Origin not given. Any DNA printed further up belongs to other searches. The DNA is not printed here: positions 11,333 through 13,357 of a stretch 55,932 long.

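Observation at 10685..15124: B12-radical SAM enzyme sandwiched between prenyl synthase genes: candidate undescribed isoprenoid, quinone or lipid modification system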

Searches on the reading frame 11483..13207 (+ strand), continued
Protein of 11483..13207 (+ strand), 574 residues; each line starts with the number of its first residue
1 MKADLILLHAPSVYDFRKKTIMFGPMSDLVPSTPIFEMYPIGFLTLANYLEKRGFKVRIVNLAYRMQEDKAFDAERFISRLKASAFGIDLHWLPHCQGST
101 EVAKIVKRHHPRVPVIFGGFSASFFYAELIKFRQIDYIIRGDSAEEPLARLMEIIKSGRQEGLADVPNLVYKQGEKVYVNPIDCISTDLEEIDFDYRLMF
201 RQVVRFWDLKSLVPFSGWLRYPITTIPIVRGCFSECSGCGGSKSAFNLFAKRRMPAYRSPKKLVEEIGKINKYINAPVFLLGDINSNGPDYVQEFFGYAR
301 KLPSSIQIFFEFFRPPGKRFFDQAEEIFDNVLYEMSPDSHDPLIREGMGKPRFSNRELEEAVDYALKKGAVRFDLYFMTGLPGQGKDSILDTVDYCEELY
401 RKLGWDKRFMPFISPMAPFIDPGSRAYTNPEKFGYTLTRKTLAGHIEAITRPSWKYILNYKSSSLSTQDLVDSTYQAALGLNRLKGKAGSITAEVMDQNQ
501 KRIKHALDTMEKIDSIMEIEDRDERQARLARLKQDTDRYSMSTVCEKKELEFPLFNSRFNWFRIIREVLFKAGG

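Call 86: fold_search(model_id=the predicted structure, library=pdb)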
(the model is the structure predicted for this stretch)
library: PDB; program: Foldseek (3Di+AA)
matches with E <= 10: 1105; with E <= 0.001: 34
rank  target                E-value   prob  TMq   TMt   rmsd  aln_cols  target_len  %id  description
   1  6wtf_A                2.4e-17  1.00  0.52  0.55   4.3       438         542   15  Structure of radical S-adenosylmethionine methyltransferase, TsrM, from Kitasatospora setae with tryptophan substrate  (released 2020-12-23)
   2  6wte_B                4.9e-17  1.00  0.58  0.62   7.8       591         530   15  Structure of radical S-adenosylmethionine methyltransferase, TsrM, from Kitasatospora setae with cobalamin and [4Fe-4S (released 2020-12-23)
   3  6wte_A                5.4e-17  1.00  0.58  0.58   7.9       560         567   15  Structure of radical S-adenosylmethionine methyltransferase, TsrM, from Kitasatospora setae with cobalamin and [4Fe-4S (released 2020-12-23)
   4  6wtf_B                1.0e-16  1.00  0.52  0.55   4.2       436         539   15  Structure of radical S-adenosylmethionine methyltransferase, TsrM, from Kitasatospora setae with tryptophan substrate  (released 2020-12-23)
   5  9ccb                  4.1e-14  1.00  0.54  0.72   7.1       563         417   13  X-ray crystal structure of methyl-coenzyme M reductase glutamine methylase (MgmA) from Methanothermobacter marburgensis  (released 2025-01-01)
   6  7kdx_A                2.8e-13  1.00  0.52  0.46   8.9       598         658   13  Crystal structure of Streptomyces tokunonesis TokK with hydroxycobalamin, 5'-deoxyadenosine, and methionine (released 2022-01-12)
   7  7kdx_B                2.8e-13  1.00  0.52  0.46   9.3       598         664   13  Crystal structure of Streptomyces tokunonesis TokK with hydroxycobalamin, 5'-deoxyadenosine, and methionine (released 2022-01-12)
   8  9n1c                  4.3e-13  1.00  0.57  0.53  11.8       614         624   11  Crystal structure of CysS from Corallococcus sp. CA054B with 5'-deoxyadenosine, methionine, and pantetheinylated 3-ethox (released 2026-01-28)
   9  7kdy_A                6.3e-13  1.00  0.53  0.47  13.2       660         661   13  Crystal structure of Streptomyces tokunonesis TokK with hydroxycobalamin, 5'-deoxyadenosine, methionine, and (2R)-pant (released 2022-01-12)
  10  5ul4                  1.2e-12  1.00  0.51  0.42  17.0       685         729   12  Structure of Cobalamin-dependent S-adenosylmethionine radical enzyme OxsB with aqua-cobalamin and S-adenosylmethionine b (released 2017-04-19)
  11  6fd2_A                2.2e-12  1.00  0.56  0.68   8.9       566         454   13  Radical SAM 1,2-diol dehydratase AprD4 in complex with its substrate paromamine (released 2018-01-17)
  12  9n1d                  2.4e-12  1.00  0.57  0.53  12.3       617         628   11  Crystal structure of CysS from Corallococcus sp. CA054B with 5'-deoxyadenosine and methionine bound (released 2026-01-28)
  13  5ul3                  2.4e-12  1.00  0.53  0.43  16.7       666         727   11  Structure of Cobalamin-dependent S-adenosylmethionine radical enzyme OxsB with aqua-cobalamin bound (released 2017-04-19)
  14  9n1b                  3.1e-12  1.00  0.58  0.53  11.9       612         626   10  Crystal structure of CysS from Corallococcus sp. CA054B with 5'-deoxyadenosine, methionine, and pantetheinylated 3-metho (released 2026-01-28)
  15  6fd2_B                5.7e-12  1.00  0.55  0.68   6.3       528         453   13  Radical SAM 1,2-diol dehydratase AprD4 in complex with its substrate paromamine (released 2018-01-17)
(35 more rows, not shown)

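Call 88: find_related_loci(query=A3, collection=metagenome_contigs, flank=5000)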
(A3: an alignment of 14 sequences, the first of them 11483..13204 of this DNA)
Query A3 (574 aa) in metagenome_contigs; peptide patterns used: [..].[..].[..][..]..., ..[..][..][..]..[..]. (x = any residue, [..] = any of these).
600 stretches matched a pattern (row limit reached: there are more); 571 encode a relative of the query (tblastn E <= 1e-3); the best 80 are kept; 80 distinct loci.
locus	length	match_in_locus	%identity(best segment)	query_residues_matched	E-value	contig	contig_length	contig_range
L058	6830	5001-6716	66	1-573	0e+0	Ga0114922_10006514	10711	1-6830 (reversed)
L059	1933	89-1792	65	1-570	0e+0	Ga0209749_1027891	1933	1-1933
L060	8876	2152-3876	63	1-570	0e+0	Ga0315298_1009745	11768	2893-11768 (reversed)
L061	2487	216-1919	64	1-570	0e+0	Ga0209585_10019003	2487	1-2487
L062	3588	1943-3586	66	1-549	0e+0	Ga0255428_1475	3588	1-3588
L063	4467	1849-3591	62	4-571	0e+0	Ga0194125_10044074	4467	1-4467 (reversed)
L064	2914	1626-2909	67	1-425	0e+0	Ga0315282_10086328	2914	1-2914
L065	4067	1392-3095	48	2-569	0e+0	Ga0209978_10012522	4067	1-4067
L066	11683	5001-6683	48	4-554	7e-178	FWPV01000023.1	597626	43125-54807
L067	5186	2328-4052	47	2-573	0e+0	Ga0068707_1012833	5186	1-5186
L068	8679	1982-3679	47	2-572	2e-175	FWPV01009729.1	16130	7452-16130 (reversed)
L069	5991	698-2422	46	2-573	5e-177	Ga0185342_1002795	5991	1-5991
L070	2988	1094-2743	47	2-553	0e+0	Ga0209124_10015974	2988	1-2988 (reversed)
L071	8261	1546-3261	46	2-560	4e-174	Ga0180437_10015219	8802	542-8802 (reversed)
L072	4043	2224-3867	48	4-553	0e+0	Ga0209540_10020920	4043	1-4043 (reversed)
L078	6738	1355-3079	46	2-563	3e-173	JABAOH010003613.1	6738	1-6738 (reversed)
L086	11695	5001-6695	44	4-570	3e-171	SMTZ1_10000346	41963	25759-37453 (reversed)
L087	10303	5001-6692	46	2-565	4e-171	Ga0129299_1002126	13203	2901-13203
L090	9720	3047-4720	47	1-563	2e-170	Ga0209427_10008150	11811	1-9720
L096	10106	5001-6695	45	2-569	3e-169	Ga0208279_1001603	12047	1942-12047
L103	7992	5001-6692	45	2-565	9e-169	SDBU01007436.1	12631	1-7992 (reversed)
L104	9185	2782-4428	46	1-554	2e-168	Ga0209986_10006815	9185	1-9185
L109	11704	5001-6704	45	4-569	2e-166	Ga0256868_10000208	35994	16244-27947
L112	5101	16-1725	45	2-569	7e-170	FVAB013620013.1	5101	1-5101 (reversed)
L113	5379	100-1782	44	1-566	5e-169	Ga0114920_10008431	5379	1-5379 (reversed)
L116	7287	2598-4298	44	2-569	4e-166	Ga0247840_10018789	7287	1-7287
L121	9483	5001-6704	44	4-569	3e-165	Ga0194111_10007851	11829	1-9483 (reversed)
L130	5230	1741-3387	46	3-554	7e-167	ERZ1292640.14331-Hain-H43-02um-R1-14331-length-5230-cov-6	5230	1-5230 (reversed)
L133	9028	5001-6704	44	4-569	3e-164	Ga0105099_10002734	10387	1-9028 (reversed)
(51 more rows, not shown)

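Call 91: search_protein_families(library=pfam, max_evalue=0.001, proteins=[L130:638-1732:+, L086:6638-8164:+, L112:3108-4262:+, L109:9243-10280:+, L103:775-1842:+, L078:167-1267:+, L121:3705-4766:+, L116:4571-5788:+, L116:5706-6587:+, L103:2604-3782:+])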
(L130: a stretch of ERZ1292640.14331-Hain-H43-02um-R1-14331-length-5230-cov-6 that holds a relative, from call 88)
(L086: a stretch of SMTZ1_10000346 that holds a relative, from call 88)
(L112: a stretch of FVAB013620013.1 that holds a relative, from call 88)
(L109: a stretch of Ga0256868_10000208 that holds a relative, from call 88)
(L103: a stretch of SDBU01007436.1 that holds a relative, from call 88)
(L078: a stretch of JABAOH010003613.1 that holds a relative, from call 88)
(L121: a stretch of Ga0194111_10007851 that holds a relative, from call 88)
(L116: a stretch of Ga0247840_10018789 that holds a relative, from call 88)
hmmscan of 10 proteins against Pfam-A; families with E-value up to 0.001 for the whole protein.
L130:638-1732:+ (364 aa): 1 family
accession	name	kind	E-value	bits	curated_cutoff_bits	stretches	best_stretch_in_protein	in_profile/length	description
PF01040.23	UbiA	-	1.5e-27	96.9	34.2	1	82-326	2-233/250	UbiA prenyltransferase family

L086:6638-8164:+ (508 aa): 4 families
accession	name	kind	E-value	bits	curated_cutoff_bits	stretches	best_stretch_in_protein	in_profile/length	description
PF03841.19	SelA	-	5.5e-164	546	22.8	1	123-487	1-366/367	L-seryl-tRNA selenium transferase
PF12390.13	Se-cys_synth_N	-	2.8e-10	40.6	22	1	43-82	1-40/40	Selenocysteine synthase N terminal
PF00266.25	Aminotran_5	-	6e-05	22.6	21.5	1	199-355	79-221/371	Aminotransferase class-V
PF01053.26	Cys_Met_Meta_PP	-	0.00029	19.9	27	1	172-341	55-204/381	Cys/Met metabolism PLP-dependent enzyme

L112:3108-4262:+ (384 aa): 2 families
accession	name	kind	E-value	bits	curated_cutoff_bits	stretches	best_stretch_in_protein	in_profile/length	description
PF00849.27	PseudoU_synth_2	-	2.1e-37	129.1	26.8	1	126-279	2-151/152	RNA pseudouridylate synthase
PF01479.30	S4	-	1.1e-11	44.7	22.8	1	52-98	1-48/48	S4 domain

L109:9243-10280:+ (345 aa): 1 family
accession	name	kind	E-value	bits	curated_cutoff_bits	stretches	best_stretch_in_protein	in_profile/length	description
PF02578.20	Cu-oxidase_4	-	1e-71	241.6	22.9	1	117-341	2-237/238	Multi-copper polyphenol oxidoreductase laccase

L103:775-1842:+ (355 aa): 2 families
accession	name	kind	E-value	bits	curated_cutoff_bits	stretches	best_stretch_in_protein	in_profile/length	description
PF24859.1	FdhE_central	-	1.1e-07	32.2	27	1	241-275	2-39/39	FdhE, central domain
PF24860.1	FdhE_C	-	4.6e-07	30.4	27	1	278-351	3-79/82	FdhE, C-terminal domain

L078:167-1267:+ (366 aa): 8 families
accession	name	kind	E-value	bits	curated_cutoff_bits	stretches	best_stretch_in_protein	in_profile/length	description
PF07726.17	AAA_3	-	4.6e-66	221.1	27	1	87-217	1-131/131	ATPase family associated with various cellular activities (AAA)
PF17863.7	AAA_lid_2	-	1.1e-24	86.4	22.7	1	280-352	2-74/74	AAA lid domain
PF07728.20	AAA_5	-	3.1e-16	60.1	22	1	93-215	7-139/139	AAA domain (dynein-related subfamily)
PF00004.35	AAA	-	5e-08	33.9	21.2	1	93-220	6-128/131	ATPase family associated with various cellular activities (AAA)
PF20030.5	bpMoxR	-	7.4e-08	32.1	27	1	58-223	4-168/205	MoxR domain in the MoxR-vWA-beta-propeller ternary systems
PF00493.29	MCM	-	6.5e-05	22.6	23.3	1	85-199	57-174/224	MCM P-loop domain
PF05496.18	RuvB_N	-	0.00046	20.4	27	0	86-179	34-115/159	Holliday junction DNA helicase RuvB P-loop domain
PF07724.20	AAA_2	-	0.00074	20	27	0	86-178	4-105/166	AAA domain (Cdc48 subfamily)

L121:3705-4766:+ (353 aa): 0 families

L116:4571-5788:+ (405 aa): 2 families
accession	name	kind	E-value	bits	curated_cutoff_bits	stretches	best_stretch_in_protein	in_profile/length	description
PF01855.24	POR_N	-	4e-49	167.9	27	1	53-224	1-171/231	Pyruvate flavodoxin/ferredoxin oxidoreductase, thiamine diP-bdg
PF17147.9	PFOR_II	-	5.4e-24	84.9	27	1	287-381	1-102/102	Pyruvate:ferredoxin oxidoreductase core domain II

L116:5706-6587:+ (293 aa): 1 family
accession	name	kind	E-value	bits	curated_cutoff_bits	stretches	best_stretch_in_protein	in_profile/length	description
PF02775.26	TPP_enzyme_C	-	3.8e-19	69.4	21.9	1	101-234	20-137/151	Thiamine pyrophosphate enzyme, C-terminal TPP binding domain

L103:2604-3782:+ (392 aa): 1 family
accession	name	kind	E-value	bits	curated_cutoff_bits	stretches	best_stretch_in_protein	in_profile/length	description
PF00348.22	polyprenyl_synt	-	9.4e-68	228.6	27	1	98-336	2-243/251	Polyprenyl synthetase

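Call 92: search_protein_families(library=pfam, max_evalue=0.01, proteins=[L103:3956-5002:+, L096:3411-4283:+, L090:8063-9109:+, L104:803-1627:+, L133:2786-3520:+, L133:357-2771:+, L096:9177-9857:+, L113:2221-3495:+, L087:6801-8093:+, L121:3705-4766:+])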
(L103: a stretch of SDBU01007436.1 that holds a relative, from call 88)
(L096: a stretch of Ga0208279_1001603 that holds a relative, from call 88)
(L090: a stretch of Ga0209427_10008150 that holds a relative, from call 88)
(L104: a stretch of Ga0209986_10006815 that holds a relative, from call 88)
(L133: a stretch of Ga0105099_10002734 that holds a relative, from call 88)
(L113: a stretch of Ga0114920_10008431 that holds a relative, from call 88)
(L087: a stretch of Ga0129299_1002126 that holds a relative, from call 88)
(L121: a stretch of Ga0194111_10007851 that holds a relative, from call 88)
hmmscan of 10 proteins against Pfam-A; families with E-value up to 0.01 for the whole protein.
L103:3956-5002:+ (348 aa): 2 families
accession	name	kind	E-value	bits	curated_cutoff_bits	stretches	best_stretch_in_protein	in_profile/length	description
PF04055.27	Radical_SAM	-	1.4e-15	58.3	29.5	1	73-218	2-166/166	Radical SAM superfamily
PF11946.13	DUF3463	-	7e-08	32.8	31.3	1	225-302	1-79/134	Domain of unknown function (DUF3463)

L096:3411-4283:+ (290 aa): 18 families
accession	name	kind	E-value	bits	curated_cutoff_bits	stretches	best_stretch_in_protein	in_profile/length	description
PF13847.12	Methyltransf_31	-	4.7e-41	140.3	27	1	94-237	2-133/145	Methyltransferase domain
PF13649.12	Methyltransf_25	-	8.6e-25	87.7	27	1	99-195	1-97/97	Methyltransferase domain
PF08241.18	Methyltransf_11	-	3.2e-24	85.8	21.2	1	100-198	1-94/95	Methyltransferase domain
PF01209.24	Ubie_methyltran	-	5.3e-18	65.7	20.1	1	93-201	45-153/233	ubiE/COQ5 methyltransferase family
PF08242.18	Methyltransf_12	-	5.4e-15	56.4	30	1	100-197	1-98/98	Methyltransferase domain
PF13489.12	Methyltransf_23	-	4.4e-11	43.2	27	1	91-219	18-132/164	Methyltransferase domain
PF01135.25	PCMT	-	1.6e-09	38.3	20.3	1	91-154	69-132/210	Protein-L-isoaspartate(D-aspartate) O-methyltransferase (PCMT)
PF06325.19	PrmA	-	4e-09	36.8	22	1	93-204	159-263/296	Ribosomal protein L11 methyltransferase (PrmA)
PF05175.20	MTS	-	7.3e-08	32.7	23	1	96-199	32-138/170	Methyltransferase small domain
PF05148.21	Methyltransf_8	-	2.8e-06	27.8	27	1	152-202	110-159/219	Hypothetical methyltransferase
PF02353.26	CMAS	-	4e-06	26.8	27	1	91-205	58-170/273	Mycolic acid cyclopropane synthetase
PF01170.24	UPF0020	-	1.1e-05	25.7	22.3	1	120-171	76-128/197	RMKL-like, methyltransferase domain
PF20922.3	Anamorsin_N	-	1.4e-05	25.3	27.1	1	155-290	42-156/163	Anamorsin, N-terminal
PF00891.24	Methyltransf_2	-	9.3e-05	22.3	22.3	1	93-203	60-168/210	O-methyltransferase domain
PF01728.25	FtsJ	-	0.00022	21.6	24.1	1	93-180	19-107/181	FtsJ-like methyltransferase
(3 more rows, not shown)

L090:8063-9109:+ (348 aa): 4 families
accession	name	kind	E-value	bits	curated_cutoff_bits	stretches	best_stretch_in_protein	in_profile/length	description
PF00005.33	ABC_tran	-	8.8e-28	98.1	25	1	47-190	2-137/137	ABC transporter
PF13304.12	AAA_21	-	4.1e-12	47.2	27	1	158-222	234-301/304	AAA domain, putative AbiEii toxin, Type IV TA system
PF02463.25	SMC_N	-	0.0042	17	40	0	58-220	26-198/220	RecF/RecN/SMC N terminal domain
PF13476.12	AAA_23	-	0.0049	18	27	1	41-76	5-39/201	AAA domain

L104:803-1627:+ (274 aa): 2 families
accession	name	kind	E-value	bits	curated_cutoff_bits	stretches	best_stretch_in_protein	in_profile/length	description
PF01887.21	SAM_HAT_N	-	3.1e-52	176.6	26.3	1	5-163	1-141/145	SAM hydroxide adenosyltransferase N-terminal domain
PF20257.3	SAM_HAT_C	-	1.6e-18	67.3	25.5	1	191-272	1-84/84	SAM hydroxide adenosyltransferase C-terminal domain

L133:2786-3520:+ (244 aa): 5 families
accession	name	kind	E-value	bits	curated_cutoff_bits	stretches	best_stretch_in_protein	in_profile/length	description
PF13247.11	Fer4_11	-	1.1e-36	125.4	26.2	1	67-169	2-100/100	4Fe-4S dicluster domain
PF12838.12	Fer4_7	-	3.2e-06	28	27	1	12-83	1-44/52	4Fe-4S dicluster domain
PF13187.11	Fer4_9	-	0.00082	19.8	27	0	12-84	1-44/52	4Fe-4S dicluster domain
PF12797.12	Fer4_2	-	0.0018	18.6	24.5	1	6-24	3-21/22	4Fe-4S binding domain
PF13237.11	Fer4_10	-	0.005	17.2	25.5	0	7-24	3-21/53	4Fe-4S dicluster domain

L133:357-2771:+ (804 aa): 2 families
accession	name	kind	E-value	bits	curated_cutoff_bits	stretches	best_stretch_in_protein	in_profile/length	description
PF00384.28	Molybdopterin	-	4.4e-19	69.2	24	1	2-374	99-296/353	Molybdopterin oxidoreductase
PF01568.27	Molydop_binding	-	1.6e-14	54.3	26.8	1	664-783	2-109/110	Molydopterin dinucleotide binding domain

L096:9177-9857:+ (226 aa): 1 family
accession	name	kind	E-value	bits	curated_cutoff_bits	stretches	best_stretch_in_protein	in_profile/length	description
PF01558.24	POR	-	4.2e-40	138.2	27.4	1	59-222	1-172/173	Pyruvate ferredoxin/flavodoxin oxidoreductase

L113:2221-3495:+ (424 aa): 8 families
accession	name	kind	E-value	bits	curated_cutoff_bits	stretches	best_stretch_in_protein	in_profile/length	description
PF00534.26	Glycos_transf_1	-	4.2e-42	144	26.4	1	245-404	15-171/172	Glycosyl transferases group 1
PF13692.12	Glyco_trans_1_4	-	4.5e-35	121.4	27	1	247-391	3-142/142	Glycosyl transferases group 1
PF13439.12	Glyco_transf_4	-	1e-18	68.4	28.5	1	33-221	2-166/170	Glycosyltransferase Family 4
PF20706.3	GT4-conflict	-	1e-18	67.9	26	1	159-417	118-383/385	Family 4 Glycosyltransferase in conflict systems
PF13579.12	Glyco_trans_4_4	-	1.2e-14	55.4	29.7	1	33-220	1-158/158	Glycosyl transferase 4-like domain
PF13524.12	Glyco_trans_1_2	-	7.2e-10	39.4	25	1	343-420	68-143/144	Glycosyl transferase-like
PF00862.26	GT-B_Sucrose_synth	-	0.00011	21.7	23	1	10-46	14-50/290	Sucrose synthase first GT-B domain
PF08323.17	Glyco_transf_5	-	0.0095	16.1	22.7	0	32-184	15-205/239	Starch synthase catalytic domain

L087:6801-8093:+ (430 aa): 1 family
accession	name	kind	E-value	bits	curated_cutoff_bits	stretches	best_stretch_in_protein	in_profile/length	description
PF01882.25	DUF58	-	1.1e-11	44.8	23.4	1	191-234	2-45/216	Protein of unknown function DUF58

L121:3705-4766:+ (353 aa): 0 families

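Call 105: find_encoding_contigs(protein=P0123, flank=6000, max_places=1)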
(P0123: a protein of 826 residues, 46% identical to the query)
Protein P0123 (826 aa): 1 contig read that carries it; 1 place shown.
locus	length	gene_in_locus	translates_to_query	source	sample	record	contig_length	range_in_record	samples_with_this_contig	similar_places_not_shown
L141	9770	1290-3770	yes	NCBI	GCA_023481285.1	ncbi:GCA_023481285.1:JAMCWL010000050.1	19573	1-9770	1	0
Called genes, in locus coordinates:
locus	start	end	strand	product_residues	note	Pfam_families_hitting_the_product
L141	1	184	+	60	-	PF08352:oligo_HPY (weak)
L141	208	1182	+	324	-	PF00005:ABC_tran, PF08352:oligo_HPY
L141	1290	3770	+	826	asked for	PF02310:B12-binding, PF04055:Radical_SAM, PF01209:Ubie_methyltran, PF13489:Methyltransf_23, PF08241:Methyltransf_11, PF08242:Methyltransf_12, PF13649:Methyltransf_25, PF13847:Methyltransf_31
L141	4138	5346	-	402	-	PF12679:ABC2_membrane_2 (weak), PF12698:ABC2_membrane_3, PF01061:ABC2_membrane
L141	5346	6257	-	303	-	PF02463:SMC_N (faint), PF00005:ABC_tran, PF13175:AAA_15 (faint), PF13304:AAA_21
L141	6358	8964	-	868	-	PF00989:PAS, PF13426:PAS_9, PF01590:GAF, PF13185:GAF_2, PF13492:GAF_3, PF01590:GAF, PF13185:GAF_2, PF01590:GAF, +3 more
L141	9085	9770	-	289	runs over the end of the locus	PF12849:PBP_like_2, PF01547:SBP_bac_1 (weak), PF13531:SBP_bac_11, PF12727:PBP_like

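Call 106: find_encoding_contigs(protein=P0138, flank=6000, max_places=1)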
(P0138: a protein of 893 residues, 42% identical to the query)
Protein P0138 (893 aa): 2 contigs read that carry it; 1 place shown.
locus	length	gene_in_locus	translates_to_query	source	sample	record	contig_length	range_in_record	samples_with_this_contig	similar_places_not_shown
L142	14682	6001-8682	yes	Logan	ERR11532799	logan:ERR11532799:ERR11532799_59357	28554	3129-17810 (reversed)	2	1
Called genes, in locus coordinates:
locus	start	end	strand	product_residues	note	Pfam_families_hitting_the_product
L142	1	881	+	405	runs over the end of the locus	PF01676:Metalloenzyme, PF10143:PhosphMutase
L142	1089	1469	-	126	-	PF00126:HTH_1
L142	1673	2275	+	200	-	PF01047:MarR, PF12802:MarR_2, PF13545:HTH_Crp_2 (weak)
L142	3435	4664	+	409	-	PF02574:S-methyl_trans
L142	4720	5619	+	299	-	PF09335:VTT_dom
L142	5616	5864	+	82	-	-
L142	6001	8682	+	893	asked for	PF02310:B12-binding, PF04055:Radical_SAM, PF01209:Ubie_methyltran, PF13489:Methyltransf_23 (weak), PF08241:Methyltransf_11, PF08242:Methyltransf_12, PF13649:Methyltransf_25, PF13847:Methyltransf_31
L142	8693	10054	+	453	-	PF01979:Amidohydro_1, PF07969:Amidohydro_3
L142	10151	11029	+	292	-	PF13428:TPR_14 (faint), PF13424:TPR_12, PF13432:TPR_16, PF14559:TPR_19 (weak), PF13431:TPR_17 (weak), PF00515:TPR_1, PF07719:TPR_2 (weak), PF13181:TPR_8 (weak), +4 more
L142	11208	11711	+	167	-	PF03473:MOSC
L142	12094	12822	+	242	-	PF02682:CT_C_D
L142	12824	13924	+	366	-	PF02626:CT_A_B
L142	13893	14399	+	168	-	PF00364:Biotin_lipoyl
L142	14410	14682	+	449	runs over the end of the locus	PF00289:Biotin_carb_N, PF02786:CPSase_L_D2, PF07478:Dala_Dala_lig_C, PF02785:Biotin_carb_C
